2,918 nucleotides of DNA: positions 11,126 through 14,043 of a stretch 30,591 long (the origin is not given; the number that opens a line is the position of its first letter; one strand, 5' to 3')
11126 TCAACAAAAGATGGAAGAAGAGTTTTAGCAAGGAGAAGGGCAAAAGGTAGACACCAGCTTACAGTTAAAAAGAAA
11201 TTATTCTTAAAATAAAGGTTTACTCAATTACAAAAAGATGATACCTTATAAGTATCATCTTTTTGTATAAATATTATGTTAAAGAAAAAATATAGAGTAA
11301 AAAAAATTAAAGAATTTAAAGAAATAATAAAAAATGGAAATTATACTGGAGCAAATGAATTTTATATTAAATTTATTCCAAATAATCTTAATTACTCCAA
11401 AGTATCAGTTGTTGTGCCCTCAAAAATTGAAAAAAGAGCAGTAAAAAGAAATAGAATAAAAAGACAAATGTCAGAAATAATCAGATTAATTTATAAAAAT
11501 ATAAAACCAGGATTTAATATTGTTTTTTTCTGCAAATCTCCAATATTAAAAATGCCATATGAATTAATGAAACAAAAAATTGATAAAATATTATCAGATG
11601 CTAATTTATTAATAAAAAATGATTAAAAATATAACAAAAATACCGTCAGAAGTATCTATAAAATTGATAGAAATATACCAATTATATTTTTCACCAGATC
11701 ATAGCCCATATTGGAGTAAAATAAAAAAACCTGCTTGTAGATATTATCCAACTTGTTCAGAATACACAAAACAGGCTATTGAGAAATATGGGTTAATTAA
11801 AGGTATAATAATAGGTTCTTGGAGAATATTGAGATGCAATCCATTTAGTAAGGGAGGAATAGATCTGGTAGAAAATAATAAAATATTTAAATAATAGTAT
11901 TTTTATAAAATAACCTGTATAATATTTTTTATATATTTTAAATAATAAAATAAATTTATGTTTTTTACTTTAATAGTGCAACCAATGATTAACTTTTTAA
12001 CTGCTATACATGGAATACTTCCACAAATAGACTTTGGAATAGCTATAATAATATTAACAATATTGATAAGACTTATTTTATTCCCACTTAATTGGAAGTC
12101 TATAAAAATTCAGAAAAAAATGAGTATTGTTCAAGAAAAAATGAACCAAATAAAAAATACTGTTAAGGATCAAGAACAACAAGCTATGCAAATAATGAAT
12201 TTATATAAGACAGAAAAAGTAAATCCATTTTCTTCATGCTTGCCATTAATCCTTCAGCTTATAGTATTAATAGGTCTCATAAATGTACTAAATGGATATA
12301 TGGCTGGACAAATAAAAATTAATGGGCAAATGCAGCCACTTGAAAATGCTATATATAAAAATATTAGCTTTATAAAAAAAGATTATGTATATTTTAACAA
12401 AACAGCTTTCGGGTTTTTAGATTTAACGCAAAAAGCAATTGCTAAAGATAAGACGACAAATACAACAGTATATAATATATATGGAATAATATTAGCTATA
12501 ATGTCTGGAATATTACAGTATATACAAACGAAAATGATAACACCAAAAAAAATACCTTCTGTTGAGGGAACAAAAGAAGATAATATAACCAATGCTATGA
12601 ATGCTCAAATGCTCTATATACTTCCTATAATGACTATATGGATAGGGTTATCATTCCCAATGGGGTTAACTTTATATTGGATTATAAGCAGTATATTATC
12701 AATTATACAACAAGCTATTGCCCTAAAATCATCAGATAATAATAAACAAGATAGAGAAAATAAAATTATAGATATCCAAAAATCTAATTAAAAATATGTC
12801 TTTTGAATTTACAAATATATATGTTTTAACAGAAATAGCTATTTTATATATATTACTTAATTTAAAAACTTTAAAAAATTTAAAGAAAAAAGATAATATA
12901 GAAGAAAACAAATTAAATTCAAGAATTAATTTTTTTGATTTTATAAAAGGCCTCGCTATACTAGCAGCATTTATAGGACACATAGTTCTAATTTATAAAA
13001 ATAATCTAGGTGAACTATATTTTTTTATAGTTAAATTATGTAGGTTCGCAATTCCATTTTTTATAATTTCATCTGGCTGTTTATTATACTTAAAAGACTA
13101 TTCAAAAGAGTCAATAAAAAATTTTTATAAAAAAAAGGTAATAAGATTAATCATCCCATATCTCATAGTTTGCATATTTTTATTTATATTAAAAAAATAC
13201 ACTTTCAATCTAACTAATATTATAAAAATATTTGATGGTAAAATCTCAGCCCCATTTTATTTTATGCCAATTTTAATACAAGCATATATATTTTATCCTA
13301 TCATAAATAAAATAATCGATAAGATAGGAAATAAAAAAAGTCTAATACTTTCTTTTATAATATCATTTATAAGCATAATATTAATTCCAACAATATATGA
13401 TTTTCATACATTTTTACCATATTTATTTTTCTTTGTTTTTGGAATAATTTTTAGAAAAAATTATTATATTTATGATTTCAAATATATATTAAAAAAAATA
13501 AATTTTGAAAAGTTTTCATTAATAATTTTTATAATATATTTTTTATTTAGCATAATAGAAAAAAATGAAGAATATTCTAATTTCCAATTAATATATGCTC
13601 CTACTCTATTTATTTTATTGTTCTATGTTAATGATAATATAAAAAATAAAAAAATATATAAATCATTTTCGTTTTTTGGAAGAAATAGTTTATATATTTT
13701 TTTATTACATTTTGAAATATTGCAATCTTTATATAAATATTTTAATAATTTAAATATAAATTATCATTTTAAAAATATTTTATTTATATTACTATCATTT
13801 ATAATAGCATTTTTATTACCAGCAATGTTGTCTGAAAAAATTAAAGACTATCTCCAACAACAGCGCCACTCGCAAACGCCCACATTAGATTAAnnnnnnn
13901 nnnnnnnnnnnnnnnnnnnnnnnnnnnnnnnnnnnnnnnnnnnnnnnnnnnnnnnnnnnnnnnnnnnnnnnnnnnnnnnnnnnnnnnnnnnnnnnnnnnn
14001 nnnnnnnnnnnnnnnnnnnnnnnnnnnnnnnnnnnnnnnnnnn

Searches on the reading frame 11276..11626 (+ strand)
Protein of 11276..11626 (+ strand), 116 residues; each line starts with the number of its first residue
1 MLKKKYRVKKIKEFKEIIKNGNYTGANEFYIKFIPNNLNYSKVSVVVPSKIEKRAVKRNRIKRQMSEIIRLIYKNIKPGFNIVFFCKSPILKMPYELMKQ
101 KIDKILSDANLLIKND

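Call 12: search_protein_families(library=pfam, proteins=[window:11276-11626:+], max_evalue=0.001)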
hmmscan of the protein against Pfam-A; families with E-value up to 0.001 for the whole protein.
window:11276-11626:+ (116 aa): 1 family
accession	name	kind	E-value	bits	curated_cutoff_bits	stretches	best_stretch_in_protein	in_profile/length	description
PF00825.24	Ribonuclease_P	-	3e-23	82.4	22.3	1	2-109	1-108/109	Ribonuclease P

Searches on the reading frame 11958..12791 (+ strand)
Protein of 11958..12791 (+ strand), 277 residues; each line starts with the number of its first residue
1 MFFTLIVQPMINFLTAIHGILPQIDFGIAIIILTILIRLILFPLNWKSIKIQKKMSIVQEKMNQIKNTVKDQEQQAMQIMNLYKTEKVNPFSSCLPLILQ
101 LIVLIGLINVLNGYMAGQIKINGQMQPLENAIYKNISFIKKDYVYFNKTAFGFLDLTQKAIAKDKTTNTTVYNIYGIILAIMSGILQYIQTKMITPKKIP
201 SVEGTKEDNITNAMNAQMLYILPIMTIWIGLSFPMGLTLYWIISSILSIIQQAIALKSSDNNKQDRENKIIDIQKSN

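Call 12: search_protein_families(library=pfam, proteins=[window:11958-12791:+], max_evalue=0.001)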
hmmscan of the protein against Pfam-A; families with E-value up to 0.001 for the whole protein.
window:11958-12791:+ (277 aa): 1 family
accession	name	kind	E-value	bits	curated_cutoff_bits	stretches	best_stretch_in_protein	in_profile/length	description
PF02096.25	60KD_IMP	-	7.1e-43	146.8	35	1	26-255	1-161/163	60Kd inner membrane protein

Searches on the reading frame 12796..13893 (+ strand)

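Call 12: search_protein_families(library=pfam, proteins=[window:12796-13893:+], max_evalue=0.001)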
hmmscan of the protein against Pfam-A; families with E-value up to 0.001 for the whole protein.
window:12796-13893:+ (365 aa): 1 family
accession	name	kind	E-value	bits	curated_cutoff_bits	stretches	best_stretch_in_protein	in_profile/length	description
PF01757.29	Acyl_transf_3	-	6.9e-36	124.4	31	1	45-345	2-324/326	Acyltransferase domain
